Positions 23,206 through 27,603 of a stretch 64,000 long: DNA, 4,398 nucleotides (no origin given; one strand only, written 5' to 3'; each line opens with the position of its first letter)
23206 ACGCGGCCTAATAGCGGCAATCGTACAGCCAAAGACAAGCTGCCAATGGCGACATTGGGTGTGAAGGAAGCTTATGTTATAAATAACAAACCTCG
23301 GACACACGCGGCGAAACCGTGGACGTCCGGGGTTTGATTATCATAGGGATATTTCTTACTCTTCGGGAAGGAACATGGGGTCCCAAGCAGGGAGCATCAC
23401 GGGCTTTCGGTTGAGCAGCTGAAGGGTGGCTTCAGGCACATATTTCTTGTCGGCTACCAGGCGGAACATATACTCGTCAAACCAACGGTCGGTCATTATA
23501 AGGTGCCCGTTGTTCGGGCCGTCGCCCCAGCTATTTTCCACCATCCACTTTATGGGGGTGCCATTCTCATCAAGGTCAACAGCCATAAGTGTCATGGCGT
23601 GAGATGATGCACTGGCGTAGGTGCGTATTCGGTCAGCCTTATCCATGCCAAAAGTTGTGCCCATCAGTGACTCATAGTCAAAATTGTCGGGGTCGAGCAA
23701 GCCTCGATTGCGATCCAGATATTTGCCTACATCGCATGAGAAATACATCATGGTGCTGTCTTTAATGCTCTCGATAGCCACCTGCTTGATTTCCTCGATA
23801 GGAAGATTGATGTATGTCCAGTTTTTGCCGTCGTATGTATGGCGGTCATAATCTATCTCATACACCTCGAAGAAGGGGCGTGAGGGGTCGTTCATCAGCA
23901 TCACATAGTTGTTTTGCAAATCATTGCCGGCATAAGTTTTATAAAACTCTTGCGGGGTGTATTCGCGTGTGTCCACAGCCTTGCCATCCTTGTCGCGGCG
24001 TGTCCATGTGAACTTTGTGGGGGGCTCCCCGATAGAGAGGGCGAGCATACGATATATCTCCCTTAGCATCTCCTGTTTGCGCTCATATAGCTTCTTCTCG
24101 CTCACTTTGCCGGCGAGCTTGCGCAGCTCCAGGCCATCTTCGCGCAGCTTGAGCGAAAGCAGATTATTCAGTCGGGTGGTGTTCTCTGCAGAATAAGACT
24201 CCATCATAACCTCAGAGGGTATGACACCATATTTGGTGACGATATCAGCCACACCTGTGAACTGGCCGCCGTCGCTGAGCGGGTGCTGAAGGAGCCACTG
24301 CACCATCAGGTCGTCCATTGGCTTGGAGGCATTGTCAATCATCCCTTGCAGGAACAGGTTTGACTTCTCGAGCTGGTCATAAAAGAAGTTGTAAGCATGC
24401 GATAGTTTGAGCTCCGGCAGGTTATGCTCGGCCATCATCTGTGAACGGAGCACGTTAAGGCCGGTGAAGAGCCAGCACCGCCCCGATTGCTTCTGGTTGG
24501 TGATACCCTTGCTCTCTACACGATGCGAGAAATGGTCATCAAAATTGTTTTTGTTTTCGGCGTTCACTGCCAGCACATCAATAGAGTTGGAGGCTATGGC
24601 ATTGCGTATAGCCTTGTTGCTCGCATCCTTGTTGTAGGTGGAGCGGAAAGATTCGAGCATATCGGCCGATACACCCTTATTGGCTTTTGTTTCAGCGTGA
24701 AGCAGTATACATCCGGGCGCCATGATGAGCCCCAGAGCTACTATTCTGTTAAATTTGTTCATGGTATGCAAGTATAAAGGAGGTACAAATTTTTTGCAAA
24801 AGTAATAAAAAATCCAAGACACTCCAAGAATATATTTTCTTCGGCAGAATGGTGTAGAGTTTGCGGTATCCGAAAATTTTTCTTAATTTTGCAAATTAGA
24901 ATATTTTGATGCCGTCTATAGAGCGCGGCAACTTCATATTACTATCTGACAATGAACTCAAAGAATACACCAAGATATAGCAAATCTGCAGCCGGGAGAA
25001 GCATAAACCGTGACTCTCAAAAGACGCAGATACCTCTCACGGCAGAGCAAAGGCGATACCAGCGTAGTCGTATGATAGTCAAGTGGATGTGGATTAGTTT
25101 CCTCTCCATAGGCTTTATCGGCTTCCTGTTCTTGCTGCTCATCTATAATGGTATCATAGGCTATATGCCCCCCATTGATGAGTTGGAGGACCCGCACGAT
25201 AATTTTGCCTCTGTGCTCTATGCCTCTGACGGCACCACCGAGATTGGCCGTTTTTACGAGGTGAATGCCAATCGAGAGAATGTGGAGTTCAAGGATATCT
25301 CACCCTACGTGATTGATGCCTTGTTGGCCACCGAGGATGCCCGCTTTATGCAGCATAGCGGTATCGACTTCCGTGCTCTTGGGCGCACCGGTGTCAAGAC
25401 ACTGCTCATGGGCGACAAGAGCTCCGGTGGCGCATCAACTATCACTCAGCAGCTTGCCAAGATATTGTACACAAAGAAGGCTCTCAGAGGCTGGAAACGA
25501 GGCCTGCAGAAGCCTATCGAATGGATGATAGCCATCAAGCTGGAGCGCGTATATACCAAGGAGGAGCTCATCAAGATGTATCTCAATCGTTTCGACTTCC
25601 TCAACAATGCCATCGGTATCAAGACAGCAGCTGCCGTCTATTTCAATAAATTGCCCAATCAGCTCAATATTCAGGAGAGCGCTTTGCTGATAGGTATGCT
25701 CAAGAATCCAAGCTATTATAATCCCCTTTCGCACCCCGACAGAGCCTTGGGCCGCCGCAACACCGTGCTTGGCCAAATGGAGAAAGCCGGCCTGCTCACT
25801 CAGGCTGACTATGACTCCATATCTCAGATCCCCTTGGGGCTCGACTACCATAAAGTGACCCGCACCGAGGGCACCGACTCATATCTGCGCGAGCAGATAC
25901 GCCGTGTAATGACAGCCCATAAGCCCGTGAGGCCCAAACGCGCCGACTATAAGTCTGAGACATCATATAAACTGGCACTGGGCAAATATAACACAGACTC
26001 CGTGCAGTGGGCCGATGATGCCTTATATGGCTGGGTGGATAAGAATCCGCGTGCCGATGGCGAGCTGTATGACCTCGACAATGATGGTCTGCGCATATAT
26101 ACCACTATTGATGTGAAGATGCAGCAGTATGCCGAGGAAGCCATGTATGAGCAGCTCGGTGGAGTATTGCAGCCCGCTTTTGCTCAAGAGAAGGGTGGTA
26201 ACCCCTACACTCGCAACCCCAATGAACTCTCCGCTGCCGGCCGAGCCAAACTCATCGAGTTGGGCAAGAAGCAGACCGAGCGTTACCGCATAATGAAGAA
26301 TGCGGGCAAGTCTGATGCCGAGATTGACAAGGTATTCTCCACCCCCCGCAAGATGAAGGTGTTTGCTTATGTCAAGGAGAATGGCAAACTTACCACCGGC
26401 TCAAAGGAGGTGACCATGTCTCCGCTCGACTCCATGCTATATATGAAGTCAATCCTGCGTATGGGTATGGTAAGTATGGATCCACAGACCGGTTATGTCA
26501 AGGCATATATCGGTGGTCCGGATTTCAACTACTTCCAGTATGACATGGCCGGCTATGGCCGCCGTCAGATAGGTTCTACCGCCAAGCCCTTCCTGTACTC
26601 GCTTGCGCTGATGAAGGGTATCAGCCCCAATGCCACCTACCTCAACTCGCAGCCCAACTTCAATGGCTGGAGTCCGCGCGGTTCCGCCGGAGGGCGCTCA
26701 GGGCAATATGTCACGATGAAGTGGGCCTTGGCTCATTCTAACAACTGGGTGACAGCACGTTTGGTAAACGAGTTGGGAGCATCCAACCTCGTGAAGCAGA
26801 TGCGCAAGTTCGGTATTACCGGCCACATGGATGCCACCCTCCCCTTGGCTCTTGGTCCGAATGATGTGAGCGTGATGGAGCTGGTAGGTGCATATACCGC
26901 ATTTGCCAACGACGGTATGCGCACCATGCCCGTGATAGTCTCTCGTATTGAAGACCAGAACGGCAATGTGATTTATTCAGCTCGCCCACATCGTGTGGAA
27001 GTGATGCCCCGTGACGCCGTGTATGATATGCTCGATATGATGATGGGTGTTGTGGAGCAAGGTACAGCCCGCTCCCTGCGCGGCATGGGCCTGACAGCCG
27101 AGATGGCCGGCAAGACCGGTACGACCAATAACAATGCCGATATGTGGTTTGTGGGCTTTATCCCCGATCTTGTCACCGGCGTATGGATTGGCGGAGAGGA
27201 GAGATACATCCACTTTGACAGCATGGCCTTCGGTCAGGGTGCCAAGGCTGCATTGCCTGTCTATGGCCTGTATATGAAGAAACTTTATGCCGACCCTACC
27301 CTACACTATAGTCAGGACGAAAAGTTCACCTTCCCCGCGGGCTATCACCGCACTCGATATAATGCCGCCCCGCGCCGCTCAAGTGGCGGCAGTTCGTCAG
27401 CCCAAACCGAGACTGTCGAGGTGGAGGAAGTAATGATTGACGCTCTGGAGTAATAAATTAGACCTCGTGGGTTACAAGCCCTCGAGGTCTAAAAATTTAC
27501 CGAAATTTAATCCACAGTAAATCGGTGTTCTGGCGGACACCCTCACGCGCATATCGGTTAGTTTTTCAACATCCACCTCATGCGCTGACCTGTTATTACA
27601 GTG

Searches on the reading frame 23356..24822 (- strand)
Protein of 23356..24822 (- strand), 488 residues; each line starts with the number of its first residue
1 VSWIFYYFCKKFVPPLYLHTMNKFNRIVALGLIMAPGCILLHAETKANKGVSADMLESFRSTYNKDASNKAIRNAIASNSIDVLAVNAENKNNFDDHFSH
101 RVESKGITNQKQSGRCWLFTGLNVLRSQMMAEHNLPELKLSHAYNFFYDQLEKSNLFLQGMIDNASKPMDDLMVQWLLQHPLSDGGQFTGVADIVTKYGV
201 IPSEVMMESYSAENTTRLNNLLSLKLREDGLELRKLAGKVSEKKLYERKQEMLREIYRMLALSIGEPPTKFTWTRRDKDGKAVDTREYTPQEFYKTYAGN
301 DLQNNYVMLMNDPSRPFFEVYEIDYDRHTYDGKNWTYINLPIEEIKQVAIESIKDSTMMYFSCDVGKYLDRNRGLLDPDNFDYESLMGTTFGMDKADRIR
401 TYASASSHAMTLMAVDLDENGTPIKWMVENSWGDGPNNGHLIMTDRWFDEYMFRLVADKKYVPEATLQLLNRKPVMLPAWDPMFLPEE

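Call 64: search_protein_families(library=pfam, proteins=[window:23356-24822:-], max_evalue=0.00001)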
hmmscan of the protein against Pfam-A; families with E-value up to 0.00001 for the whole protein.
window:23356-24822:- (488 aa): 1 family
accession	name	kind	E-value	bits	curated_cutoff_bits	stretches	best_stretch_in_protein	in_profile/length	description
PF03051.21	Peptidase_C1_2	-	3.1e-143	478.2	22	1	51-483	2-437/438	Peptidase C1-like family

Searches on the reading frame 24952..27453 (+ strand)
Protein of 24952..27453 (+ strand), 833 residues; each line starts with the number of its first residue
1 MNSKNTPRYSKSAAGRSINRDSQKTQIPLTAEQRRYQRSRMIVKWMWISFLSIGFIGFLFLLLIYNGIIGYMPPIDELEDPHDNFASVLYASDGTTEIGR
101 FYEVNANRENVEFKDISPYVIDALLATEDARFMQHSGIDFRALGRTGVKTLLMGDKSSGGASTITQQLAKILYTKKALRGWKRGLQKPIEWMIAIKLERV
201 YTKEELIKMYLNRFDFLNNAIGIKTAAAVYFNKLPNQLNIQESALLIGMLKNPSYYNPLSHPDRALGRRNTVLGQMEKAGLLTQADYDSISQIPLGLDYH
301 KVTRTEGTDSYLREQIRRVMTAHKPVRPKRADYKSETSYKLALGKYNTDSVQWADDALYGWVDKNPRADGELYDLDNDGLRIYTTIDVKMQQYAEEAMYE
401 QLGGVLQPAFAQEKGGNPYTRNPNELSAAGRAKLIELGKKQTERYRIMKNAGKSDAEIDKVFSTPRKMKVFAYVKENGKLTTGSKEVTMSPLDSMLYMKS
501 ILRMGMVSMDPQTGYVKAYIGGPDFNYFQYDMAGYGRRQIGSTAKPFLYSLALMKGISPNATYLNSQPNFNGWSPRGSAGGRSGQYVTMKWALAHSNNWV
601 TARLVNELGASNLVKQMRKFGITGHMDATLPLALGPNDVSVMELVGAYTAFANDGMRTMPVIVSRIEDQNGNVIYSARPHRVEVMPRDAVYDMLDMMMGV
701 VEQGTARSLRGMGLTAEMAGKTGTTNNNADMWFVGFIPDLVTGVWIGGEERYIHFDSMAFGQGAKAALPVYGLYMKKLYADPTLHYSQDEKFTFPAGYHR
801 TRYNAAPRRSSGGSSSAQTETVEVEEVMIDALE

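Call 64: search_protein_families(library=pfam, proteins=[window:24952-27453:+], max_evalue=0.00001)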
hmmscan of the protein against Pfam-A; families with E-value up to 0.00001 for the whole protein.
window:24952-27453:+ (833 aa): 2 families
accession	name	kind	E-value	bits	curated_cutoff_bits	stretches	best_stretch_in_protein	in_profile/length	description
PF00912.28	Transgly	-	7.3e-54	182.3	27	1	98-276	5-177/178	Transglycosylase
PF00905.27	Transpeptidase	-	1.2e-27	97.4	22.1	1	505-739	2-267/299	Penicillin binding protein transpeptidase domain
